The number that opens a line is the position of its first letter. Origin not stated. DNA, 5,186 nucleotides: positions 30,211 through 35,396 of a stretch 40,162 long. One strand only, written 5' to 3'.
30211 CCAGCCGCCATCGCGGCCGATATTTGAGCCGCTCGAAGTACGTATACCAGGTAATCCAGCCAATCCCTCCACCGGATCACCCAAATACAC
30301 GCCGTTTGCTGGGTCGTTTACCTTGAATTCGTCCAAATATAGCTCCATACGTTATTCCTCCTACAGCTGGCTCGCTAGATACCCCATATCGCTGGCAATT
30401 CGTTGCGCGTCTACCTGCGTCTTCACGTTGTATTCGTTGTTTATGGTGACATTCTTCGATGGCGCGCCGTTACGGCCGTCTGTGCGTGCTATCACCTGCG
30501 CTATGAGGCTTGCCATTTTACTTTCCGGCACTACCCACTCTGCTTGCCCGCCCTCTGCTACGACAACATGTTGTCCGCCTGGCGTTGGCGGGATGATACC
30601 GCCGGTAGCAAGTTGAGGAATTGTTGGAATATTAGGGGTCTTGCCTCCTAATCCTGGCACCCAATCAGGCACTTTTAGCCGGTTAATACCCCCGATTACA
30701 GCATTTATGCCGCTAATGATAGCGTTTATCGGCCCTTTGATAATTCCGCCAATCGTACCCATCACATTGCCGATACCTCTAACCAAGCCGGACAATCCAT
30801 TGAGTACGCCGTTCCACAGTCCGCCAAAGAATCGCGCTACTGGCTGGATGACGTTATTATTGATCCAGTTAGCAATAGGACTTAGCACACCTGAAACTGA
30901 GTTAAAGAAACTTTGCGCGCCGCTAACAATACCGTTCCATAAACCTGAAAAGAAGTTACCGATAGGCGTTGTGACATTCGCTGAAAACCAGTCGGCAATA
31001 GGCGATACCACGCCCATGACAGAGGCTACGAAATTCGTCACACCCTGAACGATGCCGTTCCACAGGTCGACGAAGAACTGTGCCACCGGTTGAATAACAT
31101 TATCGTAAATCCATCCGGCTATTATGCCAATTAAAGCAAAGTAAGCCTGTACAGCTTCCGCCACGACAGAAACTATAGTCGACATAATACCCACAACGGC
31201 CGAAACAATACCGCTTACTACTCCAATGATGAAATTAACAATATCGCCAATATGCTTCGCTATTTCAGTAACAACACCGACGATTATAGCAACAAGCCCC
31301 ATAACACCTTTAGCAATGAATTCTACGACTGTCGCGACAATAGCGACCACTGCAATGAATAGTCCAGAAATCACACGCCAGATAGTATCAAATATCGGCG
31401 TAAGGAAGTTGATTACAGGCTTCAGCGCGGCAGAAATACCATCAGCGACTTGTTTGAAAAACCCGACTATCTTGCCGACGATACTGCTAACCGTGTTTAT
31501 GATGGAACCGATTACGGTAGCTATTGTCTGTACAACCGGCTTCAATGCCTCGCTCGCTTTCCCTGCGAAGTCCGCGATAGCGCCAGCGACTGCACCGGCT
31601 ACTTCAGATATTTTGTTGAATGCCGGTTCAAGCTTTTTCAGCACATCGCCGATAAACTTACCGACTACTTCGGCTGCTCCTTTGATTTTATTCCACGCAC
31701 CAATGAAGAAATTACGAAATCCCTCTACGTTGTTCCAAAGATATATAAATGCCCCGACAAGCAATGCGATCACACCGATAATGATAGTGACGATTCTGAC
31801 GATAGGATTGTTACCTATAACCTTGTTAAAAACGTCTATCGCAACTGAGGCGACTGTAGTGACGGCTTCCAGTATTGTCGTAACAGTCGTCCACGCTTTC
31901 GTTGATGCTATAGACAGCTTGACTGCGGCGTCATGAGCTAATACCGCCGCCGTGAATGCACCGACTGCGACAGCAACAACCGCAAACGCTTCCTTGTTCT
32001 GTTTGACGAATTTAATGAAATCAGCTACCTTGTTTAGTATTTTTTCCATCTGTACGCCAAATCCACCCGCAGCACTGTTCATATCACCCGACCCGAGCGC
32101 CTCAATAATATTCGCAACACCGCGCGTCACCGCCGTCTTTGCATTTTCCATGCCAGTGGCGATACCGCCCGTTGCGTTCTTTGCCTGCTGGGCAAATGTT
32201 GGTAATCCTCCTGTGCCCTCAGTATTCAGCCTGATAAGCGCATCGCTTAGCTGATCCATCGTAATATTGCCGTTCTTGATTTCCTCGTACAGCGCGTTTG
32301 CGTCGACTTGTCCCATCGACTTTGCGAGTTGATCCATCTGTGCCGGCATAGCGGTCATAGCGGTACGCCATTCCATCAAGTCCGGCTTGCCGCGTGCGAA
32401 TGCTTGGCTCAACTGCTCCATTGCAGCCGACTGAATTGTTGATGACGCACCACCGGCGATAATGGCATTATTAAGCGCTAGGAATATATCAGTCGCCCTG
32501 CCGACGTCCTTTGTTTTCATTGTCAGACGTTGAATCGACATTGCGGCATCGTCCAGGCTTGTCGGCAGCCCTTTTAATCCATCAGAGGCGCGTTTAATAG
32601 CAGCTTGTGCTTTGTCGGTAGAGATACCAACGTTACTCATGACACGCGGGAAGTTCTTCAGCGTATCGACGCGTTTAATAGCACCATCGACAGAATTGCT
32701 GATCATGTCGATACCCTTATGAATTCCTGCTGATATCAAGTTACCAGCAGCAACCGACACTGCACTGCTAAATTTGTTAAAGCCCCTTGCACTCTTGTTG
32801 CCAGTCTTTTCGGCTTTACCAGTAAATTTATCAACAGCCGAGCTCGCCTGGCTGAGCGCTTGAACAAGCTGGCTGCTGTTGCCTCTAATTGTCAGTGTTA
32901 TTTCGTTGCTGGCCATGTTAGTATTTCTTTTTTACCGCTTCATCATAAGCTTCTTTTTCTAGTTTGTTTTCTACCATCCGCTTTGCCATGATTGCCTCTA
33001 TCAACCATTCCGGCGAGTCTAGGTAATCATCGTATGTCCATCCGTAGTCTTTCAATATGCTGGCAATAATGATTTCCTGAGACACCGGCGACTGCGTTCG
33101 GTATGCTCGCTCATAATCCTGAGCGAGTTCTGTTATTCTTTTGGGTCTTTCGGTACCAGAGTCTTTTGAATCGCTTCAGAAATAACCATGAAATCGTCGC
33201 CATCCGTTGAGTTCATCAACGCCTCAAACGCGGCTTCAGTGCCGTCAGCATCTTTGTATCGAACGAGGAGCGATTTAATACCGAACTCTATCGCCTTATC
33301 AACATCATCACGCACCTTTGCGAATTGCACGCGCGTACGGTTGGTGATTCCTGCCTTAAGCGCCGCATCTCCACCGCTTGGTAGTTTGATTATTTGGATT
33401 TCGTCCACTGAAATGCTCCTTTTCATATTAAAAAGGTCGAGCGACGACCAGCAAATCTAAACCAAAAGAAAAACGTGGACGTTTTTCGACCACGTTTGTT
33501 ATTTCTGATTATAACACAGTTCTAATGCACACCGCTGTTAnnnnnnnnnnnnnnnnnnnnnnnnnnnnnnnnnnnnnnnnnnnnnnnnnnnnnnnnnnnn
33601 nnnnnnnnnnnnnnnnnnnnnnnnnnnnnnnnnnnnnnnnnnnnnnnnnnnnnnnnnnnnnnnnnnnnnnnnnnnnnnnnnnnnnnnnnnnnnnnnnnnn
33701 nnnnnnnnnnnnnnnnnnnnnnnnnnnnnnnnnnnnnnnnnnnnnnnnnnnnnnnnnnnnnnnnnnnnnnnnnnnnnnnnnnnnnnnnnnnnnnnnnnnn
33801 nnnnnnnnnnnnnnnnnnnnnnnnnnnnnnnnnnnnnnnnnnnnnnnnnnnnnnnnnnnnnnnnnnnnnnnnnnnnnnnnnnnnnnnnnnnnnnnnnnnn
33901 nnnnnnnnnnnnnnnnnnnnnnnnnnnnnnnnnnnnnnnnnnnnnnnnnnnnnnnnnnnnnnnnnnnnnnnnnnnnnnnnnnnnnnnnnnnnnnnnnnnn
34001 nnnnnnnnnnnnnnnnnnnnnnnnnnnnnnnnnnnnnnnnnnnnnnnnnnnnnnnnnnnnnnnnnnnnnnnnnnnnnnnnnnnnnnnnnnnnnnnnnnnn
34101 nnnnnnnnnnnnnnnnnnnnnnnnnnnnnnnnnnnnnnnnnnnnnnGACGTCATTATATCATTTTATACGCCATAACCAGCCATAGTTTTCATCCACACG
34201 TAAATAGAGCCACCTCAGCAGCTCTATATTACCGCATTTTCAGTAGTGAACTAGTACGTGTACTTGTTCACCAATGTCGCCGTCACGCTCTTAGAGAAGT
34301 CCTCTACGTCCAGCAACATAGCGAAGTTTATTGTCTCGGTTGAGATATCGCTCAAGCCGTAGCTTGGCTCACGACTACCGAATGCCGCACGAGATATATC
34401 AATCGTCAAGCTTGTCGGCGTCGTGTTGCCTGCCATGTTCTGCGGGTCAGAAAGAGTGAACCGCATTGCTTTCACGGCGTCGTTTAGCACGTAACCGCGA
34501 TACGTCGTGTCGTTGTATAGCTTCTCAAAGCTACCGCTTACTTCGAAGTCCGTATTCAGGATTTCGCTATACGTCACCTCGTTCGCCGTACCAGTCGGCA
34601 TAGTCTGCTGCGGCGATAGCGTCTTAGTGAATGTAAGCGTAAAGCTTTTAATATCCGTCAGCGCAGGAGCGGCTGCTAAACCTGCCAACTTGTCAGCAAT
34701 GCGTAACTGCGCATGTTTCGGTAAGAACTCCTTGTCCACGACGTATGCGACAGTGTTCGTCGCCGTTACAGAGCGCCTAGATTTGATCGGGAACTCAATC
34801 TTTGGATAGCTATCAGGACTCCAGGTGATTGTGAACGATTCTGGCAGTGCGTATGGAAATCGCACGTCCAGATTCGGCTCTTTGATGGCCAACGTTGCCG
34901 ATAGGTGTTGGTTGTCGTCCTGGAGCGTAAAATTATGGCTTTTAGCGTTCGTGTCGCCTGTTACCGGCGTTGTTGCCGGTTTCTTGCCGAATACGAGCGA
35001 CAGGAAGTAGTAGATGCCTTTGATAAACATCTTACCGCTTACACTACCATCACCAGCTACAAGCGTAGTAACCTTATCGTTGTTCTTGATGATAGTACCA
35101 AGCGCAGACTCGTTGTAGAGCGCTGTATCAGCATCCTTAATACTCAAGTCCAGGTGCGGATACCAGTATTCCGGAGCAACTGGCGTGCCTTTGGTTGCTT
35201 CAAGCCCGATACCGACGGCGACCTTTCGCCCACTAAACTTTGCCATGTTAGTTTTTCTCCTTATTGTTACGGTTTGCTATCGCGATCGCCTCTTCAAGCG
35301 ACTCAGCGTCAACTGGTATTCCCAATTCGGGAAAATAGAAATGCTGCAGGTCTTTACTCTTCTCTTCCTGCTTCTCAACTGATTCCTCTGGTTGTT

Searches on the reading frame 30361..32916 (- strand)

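Call 18: search_protein_families(library=phrogs, proteins=[window:30361-32916:-], max_evalue=0.001)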
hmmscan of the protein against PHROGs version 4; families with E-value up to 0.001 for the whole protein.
window:30361-32916:- (851 aa): 34 families (the best 25 are shown)
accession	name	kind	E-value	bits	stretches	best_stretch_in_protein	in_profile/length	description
phrog_35723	-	unknown function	3.1e-73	248.3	1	24-302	163-441/1720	-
phrog_1686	-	tail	2.9e-64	218.5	1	16-275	63-322/1224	tail length tape measure protein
phrog_1204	-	tail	3e-56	192.1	2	4-494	130-652/1483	tail protein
phrog_7972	-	unknown function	2.6e-55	189.5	2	19-393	19-418/687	-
phrog_58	-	tail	6.4e-55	188.2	1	1-843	170-1039/1544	tail length tape measure protein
phrog_1272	-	tail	1.2e-33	117.1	1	245-763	539-1102/1606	tail length tape measure protein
phrog_1535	-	tail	6.8e-30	105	2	495-827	738-1122/1152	tail length tape measure protein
phrog_991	-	tail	1.6e-27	96.6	3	520-844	613-910/1966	tail length tape measure protein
phrog_167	-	tail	1.7e-26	93.3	1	19-773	293-1028/1555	tail length tape measure protein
phrog_4200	-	tail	1.9e-24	87.2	1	343-773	190-596/732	tail length tape measure protein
phrog_6090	-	tail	2.2e-24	86.3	2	305-541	868-1041/1853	tail length tape measure protein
phrog_3336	-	tail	1.1e-22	81.5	1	116-559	124-508/1051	tail length tape measure protein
phrog_971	-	lysis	8.2e-22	78.7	2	16-576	102-770/1338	endolysin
phrog_3981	-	tail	2.2e-21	77.6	2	687-825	403-531/584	tail length tape measure protein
phrog_305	-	tail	2.3e-17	64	1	396-729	377-697/1001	tail length tape measure protein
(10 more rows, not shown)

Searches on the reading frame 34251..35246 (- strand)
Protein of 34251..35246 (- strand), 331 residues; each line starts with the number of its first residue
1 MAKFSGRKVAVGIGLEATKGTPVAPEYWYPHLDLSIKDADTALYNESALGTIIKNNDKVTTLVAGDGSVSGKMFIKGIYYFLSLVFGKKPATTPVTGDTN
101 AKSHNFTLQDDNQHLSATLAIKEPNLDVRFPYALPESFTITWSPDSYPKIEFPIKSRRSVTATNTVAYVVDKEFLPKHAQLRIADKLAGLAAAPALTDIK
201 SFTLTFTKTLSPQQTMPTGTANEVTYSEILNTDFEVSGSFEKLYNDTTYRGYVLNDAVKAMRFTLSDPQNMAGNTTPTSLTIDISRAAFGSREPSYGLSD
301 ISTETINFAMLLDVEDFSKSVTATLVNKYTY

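Call 18: search_protein_families(library=phrogs, proteins=[window:34251-35246:-], max_evalue=0.001)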
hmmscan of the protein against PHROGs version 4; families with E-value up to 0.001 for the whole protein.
window:34251-35246:- (331 aa): 1 family
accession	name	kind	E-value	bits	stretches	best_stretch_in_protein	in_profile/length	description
phrog_290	-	tail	3.4e-23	83.6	1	1-327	11-331/411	minor tail protein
